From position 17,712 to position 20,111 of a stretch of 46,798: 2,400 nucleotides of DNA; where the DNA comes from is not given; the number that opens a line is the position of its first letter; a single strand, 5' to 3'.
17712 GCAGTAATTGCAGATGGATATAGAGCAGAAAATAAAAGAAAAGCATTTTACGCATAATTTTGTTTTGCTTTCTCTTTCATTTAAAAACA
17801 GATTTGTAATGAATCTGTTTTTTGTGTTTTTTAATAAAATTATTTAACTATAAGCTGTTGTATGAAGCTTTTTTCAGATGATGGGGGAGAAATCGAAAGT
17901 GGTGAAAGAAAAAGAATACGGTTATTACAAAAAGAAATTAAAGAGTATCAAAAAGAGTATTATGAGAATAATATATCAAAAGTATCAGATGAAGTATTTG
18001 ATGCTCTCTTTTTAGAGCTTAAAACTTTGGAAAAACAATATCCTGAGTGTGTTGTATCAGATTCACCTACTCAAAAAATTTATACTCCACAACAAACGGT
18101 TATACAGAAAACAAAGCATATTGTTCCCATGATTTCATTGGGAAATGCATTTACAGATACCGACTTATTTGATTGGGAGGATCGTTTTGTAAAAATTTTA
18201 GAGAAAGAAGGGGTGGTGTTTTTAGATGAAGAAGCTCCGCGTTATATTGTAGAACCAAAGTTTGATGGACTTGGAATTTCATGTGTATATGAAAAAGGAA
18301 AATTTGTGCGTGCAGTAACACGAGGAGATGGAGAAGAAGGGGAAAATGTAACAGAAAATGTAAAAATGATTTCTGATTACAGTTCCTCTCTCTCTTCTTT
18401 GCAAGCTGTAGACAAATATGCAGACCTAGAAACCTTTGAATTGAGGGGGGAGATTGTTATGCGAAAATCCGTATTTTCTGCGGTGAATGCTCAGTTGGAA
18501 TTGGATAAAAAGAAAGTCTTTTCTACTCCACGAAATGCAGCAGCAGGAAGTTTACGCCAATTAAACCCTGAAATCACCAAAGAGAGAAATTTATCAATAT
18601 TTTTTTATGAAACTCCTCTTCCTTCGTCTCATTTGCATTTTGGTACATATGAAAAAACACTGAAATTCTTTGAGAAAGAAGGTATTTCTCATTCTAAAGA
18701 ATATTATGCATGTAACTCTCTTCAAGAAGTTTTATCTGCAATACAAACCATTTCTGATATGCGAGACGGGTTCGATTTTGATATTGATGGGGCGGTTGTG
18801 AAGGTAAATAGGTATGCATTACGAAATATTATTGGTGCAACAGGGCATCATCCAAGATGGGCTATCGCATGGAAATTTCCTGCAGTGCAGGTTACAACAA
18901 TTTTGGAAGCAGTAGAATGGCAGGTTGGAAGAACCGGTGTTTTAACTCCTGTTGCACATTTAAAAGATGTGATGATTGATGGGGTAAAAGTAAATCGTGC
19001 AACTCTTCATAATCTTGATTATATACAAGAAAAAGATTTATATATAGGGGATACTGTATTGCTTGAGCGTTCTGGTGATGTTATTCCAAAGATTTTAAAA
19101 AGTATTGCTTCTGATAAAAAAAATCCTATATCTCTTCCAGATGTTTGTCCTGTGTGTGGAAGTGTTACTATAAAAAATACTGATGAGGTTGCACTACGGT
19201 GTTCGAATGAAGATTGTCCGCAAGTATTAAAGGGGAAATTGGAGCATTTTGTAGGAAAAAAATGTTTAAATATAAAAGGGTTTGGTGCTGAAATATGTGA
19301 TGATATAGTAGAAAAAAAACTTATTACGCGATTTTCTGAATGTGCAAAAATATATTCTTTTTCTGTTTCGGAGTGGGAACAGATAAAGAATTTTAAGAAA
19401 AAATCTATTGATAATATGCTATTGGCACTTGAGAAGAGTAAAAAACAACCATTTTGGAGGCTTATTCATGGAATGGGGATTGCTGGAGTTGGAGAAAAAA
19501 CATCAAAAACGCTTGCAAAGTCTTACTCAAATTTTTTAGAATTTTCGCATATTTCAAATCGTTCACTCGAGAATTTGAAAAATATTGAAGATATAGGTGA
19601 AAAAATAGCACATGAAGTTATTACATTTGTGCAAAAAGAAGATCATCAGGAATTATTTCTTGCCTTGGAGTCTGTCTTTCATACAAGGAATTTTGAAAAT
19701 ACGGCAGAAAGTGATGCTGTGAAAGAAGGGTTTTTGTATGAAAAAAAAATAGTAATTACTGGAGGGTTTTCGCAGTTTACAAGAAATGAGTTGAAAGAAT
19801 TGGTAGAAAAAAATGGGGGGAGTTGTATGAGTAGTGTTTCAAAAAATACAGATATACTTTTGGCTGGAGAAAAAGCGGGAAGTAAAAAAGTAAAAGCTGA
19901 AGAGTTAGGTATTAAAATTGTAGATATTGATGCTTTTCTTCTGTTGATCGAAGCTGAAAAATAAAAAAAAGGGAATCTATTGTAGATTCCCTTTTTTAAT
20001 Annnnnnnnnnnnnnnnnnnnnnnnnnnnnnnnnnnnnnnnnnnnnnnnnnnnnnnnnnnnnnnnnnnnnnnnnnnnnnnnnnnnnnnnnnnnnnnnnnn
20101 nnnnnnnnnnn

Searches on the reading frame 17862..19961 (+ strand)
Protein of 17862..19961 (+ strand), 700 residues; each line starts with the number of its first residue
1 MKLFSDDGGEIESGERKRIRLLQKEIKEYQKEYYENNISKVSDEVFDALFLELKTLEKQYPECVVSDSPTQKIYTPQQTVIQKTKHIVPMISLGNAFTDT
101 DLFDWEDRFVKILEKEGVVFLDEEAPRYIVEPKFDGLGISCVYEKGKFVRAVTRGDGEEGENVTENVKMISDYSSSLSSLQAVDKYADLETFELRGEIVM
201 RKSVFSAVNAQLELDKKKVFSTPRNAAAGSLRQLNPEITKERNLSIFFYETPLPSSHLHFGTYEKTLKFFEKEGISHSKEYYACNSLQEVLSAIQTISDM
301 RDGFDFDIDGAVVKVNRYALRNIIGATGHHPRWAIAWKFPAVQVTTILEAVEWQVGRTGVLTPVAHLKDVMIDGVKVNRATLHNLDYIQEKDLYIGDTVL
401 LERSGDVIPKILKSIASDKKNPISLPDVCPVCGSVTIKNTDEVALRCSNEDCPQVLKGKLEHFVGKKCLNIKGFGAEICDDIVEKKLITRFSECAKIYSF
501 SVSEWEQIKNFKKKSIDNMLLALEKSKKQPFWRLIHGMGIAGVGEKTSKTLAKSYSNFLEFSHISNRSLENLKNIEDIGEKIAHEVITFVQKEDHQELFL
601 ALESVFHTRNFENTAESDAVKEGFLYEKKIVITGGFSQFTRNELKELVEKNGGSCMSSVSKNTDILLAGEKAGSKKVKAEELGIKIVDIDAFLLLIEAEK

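Call 38: search_protein_families(library=pfam, proteins=[window:17862-19961:+], max_evalue=0.001)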
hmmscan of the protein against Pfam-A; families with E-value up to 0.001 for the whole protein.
window:17862-19961:+ (700 aa): 9 families
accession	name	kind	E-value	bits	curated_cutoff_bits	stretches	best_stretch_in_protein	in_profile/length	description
PF01653.23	DNA_ligase_aden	-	3.4e-74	250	27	1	81-341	4-252/253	NAD-dependent DNA ligase adenylation domain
PF03120.22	DNA_ligase_OB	-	8.2e-32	109.4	32.9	1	345-420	1-76/79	NAD-dependent DNA ligase OB-fold domain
PF00533.33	BRCT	-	2.1e-15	57.1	21.3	1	621-692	2-74/78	BRCA1 C Terminus (BRCT) domain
PF12826.13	HHH_2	-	5.9e-14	52.4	27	1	533-598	1-63/64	Helix-hairpin-helix motif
PF03119.21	DNA_ligase_ZBD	-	4e-08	33.4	25.8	1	429-453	2-26/27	NAD-dependent DNA ligase C4 zinc finger domain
PF12738.14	PTCB-BRCT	-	7.8e-08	32.7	22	1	631-689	3-61/63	twin BRCT domain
PF22745.1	Nlig-Ia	-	7.8e-05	23.7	27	1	33-64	20-51/92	DNA ligase-like, N-terminal NAD+-binding domain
PF14520.12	HHH_5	-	0.00012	23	27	0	539-588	6-53/57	Helix-hairpin-helix domain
PF16589.12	BRCT_2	-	0.00019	22.1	27.3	1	628-689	6-67/86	BRCT domain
